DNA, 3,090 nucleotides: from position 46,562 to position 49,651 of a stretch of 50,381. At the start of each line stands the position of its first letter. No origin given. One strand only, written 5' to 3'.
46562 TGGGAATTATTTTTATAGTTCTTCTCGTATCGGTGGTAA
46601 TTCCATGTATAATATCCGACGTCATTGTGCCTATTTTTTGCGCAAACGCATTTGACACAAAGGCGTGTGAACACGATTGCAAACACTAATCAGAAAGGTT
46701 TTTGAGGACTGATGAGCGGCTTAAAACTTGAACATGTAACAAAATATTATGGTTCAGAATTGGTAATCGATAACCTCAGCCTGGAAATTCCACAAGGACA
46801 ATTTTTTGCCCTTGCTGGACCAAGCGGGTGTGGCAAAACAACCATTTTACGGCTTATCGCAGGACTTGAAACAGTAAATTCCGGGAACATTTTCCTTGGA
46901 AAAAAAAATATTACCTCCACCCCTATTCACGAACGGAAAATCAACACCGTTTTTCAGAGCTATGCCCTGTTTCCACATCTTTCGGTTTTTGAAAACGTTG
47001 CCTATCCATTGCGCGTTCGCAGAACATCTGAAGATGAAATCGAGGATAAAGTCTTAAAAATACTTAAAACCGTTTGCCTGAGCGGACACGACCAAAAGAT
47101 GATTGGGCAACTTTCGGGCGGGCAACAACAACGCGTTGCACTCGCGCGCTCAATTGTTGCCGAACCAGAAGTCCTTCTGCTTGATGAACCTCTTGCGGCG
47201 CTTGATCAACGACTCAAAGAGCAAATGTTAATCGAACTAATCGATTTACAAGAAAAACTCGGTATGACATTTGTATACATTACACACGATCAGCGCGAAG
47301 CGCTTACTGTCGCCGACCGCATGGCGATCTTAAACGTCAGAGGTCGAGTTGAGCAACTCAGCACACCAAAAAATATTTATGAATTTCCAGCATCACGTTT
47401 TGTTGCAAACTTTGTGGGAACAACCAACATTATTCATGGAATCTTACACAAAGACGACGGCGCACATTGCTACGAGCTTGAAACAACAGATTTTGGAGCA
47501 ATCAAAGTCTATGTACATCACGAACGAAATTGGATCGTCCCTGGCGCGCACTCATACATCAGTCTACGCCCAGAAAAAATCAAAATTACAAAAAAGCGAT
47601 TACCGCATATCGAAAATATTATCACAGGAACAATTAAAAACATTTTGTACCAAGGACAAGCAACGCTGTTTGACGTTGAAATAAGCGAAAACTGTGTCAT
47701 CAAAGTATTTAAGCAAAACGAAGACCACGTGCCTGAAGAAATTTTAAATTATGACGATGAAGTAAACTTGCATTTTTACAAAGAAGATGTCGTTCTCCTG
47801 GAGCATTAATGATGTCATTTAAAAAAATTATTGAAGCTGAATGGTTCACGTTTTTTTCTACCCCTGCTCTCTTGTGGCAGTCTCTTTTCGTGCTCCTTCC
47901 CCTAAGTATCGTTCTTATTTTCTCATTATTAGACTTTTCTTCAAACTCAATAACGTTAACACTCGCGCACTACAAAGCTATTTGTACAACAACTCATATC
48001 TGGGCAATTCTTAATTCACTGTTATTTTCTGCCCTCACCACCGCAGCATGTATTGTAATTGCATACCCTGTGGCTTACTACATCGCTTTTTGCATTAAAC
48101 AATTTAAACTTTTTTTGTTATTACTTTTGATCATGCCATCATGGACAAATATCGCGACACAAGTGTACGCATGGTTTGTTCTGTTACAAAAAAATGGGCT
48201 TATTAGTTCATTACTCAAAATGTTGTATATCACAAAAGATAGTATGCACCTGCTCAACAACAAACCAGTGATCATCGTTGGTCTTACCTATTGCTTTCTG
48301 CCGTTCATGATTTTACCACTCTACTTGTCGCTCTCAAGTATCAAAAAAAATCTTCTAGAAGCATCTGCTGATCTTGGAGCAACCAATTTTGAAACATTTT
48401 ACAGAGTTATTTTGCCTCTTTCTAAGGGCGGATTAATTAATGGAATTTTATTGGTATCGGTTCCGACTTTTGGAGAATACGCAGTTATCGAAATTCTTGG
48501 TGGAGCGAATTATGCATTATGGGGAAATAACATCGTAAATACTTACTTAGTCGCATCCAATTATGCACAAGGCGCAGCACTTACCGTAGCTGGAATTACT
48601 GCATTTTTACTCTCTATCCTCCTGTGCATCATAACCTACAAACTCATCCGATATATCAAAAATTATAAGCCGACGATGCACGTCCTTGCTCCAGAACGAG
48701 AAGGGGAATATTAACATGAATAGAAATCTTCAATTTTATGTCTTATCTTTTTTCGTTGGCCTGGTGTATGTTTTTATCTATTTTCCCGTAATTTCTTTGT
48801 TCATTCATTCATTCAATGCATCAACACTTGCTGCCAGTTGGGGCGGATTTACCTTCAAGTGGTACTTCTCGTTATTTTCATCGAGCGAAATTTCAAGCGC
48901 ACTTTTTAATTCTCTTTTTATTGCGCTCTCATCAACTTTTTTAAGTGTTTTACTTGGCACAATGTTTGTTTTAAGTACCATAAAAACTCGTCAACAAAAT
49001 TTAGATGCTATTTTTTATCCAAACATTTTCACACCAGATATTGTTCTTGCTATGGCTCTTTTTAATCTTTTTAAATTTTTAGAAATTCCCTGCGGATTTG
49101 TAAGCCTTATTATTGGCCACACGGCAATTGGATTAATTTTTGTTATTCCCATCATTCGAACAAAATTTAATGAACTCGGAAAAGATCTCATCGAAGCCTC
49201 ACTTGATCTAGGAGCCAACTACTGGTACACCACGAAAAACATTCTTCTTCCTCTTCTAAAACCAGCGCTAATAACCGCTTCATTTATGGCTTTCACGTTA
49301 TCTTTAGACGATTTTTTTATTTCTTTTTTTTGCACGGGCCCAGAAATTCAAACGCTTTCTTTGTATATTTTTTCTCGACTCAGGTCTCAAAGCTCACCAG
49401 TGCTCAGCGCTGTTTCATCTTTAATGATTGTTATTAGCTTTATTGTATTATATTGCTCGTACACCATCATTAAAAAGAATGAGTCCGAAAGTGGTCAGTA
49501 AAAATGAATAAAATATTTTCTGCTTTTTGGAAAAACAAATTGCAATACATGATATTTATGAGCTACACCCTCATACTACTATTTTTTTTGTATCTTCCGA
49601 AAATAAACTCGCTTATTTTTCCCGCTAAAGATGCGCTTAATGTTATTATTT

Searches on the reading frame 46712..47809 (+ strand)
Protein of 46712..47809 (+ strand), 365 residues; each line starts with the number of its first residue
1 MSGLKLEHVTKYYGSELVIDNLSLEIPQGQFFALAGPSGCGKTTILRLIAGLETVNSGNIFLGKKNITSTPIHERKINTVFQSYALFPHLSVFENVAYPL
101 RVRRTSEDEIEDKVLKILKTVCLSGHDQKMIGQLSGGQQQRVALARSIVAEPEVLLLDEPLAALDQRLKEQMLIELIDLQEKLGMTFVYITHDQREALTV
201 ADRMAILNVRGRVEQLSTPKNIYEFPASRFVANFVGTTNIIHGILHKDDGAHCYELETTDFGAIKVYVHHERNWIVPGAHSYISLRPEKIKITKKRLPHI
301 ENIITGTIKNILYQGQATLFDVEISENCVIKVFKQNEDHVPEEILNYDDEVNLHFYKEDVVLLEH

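Call 29: search_protein_families(library=pfam, proteins=[window:46712-47809:+], max_evalue=0.001)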
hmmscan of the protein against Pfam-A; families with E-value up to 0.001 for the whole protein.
window:46712-47809:+ (365 aa): 4 families
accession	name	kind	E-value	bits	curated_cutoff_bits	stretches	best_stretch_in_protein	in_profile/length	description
PF00005.33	ABC_tran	-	4.3e-35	121.7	25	1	20-162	2-137/137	ABC transporter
PF08402.16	TOBE_2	-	1.3e-09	38.4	21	1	283-363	1-76/76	TOBE domain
PF00004.35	AAA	-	0.00027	21.8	21.2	0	34-193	3-110/131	ATPase family associated with various cellular activities (AAA)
PF03215.21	Rad17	-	0.00078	19.9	23.8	0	19-93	35-109/186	Rad17 P-loop domain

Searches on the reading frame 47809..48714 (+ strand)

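Call 29: search_protein_families(library=pfam, proteins=[window:47809-48714:+], max_evalue=0.001)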
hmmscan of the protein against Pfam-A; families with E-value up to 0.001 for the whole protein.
window:47809-48714:+ (301 aa): 1 family
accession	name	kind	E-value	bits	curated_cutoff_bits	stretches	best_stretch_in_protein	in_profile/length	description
PF00528.27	BPD_transp_1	-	9.4e-11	42.2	26.4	1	103-282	20-177/184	Binding-protein-dependent transport system inner membrane component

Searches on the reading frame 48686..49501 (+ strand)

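Call 29: search_protein_families(library=pfam, proteins=[window:48686-49501:+], max_evalue=0.001)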
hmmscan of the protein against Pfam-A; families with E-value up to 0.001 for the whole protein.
window:48686-49501:+ (271 aa): 1 family
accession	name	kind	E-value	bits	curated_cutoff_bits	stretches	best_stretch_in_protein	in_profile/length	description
PF00528.27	BPD_transp_1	-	5.2e-11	43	26.4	1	115-262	29-178/184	Binding-protein-dependent transport system inner membrane component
